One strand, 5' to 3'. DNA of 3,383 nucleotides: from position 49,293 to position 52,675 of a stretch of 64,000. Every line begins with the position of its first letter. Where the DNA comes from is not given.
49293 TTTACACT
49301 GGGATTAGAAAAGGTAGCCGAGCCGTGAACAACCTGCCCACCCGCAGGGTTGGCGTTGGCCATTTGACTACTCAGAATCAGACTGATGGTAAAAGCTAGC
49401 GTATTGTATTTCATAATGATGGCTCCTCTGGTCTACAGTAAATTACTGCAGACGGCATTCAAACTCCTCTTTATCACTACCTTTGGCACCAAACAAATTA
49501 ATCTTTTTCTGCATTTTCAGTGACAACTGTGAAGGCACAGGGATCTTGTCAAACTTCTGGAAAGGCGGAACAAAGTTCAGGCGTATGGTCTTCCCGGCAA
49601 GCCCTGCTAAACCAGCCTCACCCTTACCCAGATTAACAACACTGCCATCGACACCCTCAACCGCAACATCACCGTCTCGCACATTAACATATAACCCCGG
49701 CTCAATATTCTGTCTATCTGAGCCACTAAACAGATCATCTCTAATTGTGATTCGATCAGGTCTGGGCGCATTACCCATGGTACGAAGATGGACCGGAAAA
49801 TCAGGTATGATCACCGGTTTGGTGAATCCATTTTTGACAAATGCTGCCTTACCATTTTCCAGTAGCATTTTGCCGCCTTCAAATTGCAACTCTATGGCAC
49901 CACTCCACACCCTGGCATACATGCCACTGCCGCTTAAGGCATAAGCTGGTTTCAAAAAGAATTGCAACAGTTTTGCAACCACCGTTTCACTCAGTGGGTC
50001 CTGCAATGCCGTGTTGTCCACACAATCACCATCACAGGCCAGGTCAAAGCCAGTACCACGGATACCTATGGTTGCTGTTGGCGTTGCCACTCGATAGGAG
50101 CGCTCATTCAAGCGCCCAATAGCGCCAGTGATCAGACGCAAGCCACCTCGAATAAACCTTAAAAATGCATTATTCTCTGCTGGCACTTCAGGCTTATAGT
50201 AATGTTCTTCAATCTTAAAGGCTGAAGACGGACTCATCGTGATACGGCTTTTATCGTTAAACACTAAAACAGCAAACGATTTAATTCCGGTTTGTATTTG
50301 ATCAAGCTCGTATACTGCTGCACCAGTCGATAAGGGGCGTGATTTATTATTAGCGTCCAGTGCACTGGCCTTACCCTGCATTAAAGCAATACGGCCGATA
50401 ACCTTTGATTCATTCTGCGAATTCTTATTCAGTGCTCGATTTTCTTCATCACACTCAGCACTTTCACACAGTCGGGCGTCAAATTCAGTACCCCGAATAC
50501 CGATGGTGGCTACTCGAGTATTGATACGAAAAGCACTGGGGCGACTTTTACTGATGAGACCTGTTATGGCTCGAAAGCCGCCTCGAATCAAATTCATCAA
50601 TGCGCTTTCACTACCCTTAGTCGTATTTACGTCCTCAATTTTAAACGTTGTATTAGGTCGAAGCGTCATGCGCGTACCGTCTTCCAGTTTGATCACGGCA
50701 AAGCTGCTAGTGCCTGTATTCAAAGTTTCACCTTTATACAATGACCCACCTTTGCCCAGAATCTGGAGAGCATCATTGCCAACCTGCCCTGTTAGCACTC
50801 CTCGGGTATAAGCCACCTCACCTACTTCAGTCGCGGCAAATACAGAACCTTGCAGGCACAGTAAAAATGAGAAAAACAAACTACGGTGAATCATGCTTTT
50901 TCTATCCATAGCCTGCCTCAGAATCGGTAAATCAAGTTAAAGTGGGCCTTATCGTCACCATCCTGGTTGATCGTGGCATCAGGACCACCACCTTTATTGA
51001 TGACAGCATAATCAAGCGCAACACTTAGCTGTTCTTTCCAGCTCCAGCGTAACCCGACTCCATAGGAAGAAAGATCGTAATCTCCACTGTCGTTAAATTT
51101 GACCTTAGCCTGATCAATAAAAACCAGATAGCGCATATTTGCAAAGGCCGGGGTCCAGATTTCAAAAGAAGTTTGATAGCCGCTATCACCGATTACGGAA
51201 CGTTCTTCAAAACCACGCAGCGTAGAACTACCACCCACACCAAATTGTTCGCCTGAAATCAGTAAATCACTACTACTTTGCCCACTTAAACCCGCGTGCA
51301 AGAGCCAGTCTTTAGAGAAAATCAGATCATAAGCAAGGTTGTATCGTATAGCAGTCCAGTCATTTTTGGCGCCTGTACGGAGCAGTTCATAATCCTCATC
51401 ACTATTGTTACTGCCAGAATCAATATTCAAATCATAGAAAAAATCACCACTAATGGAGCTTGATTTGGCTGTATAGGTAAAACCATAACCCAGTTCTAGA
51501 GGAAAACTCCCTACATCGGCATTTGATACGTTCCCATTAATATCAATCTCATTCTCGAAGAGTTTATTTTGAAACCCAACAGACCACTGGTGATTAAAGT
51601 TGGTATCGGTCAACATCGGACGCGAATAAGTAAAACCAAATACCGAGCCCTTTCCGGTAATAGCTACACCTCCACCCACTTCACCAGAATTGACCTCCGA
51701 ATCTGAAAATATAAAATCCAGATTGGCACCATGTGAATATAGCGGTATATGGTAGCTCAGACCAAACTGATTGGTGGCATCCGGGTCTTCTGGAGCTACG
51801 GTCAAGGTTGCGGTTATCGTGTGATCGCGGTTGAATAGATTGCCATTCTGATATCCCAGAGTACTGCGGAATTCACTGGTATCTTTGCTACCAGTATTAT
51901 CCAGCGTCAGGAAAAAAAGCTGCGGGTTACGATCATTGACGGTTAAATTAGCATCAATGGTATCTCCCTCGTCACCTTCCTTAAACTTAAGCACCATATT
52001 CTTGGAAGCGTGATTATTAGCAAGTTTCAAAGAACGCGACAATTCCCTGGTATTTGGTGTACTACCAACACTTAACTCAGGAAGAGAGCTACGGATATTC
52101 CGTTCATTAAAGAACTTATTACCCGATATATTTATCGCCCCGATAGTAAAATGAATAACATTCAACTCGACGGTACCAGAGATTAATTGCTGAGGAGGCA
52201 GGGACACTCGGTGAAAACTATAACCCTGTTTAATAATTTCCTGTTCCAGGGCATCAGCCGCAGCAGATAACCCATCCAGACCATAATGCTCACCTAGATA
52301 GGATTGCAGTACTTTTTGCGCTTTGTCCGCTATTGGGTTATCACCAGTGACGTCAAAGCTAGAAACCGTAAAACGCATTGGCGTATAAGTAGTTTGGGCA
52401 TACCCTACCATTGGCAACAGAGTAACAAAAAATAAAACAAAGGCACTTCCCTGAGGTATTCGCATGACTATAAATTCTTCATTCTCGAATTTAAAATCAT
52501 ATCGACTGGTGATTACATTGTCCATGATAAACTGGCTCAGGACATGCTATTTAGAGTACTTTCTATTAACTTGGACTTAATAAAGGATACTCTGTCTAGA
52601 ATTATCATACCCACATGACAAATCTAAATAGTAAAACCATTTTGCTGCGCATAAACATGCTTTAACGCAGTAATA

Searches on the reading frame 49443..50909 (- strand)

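Call 18: search_protein_families(library=pfam, proteins=[window:49443-50909:-], max_evalue=0.001)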
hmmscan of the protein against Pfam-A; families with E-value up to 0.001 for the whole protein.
window:49443-50909:- (488 aa): 1 family
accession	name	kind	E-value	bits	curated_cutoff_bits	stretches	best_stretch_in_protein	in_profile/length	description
PF04773.18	FecR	-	7.8e-26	90.8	24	2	62-146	2-81/97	FecR protein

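Call 76: search_protein_families(library=padloc, proteins=[window:49443-50909:-], max_evalue=0.01)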
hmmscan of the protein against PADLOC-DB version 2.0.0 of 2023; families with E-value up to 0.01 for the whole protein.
window:49443-50909:- (488 aa): 0 families

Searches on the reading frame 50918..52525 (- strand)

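Call 18: search_protein_families(library=pfam, proteins=[window:50918-52525:-], max_evalue=0.001)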
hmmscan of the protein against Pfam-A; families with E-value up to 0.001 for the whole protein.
window:50918-52525:- (535 aa): 3 families
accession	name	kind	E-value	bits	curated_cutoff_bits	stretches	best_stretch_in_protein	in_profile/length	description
PF03865.19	ShlB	-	7.2e-21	75.4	22.7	1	193-493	6-310/311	Haemolysin secretion/activation protein ShlB/FhaC/HecB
PF08479.16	POTRA_2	-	3.3e-12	46.5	24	1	52-124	1-74/76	POTRA domain, ShlB-type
PF07244.20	POTRA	-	3.4e-05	24.9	21.3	0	127-168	2-42/79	Surface antigen variable number repeat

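Call 76: search_protein_families(library=padloc, proteins=[window:50918-52525:-], max_evalue=0.01)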
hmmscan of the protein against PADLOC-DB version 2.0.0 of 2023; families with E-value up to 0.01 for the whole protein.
window:50918-52525:- (535 aa): 0 families
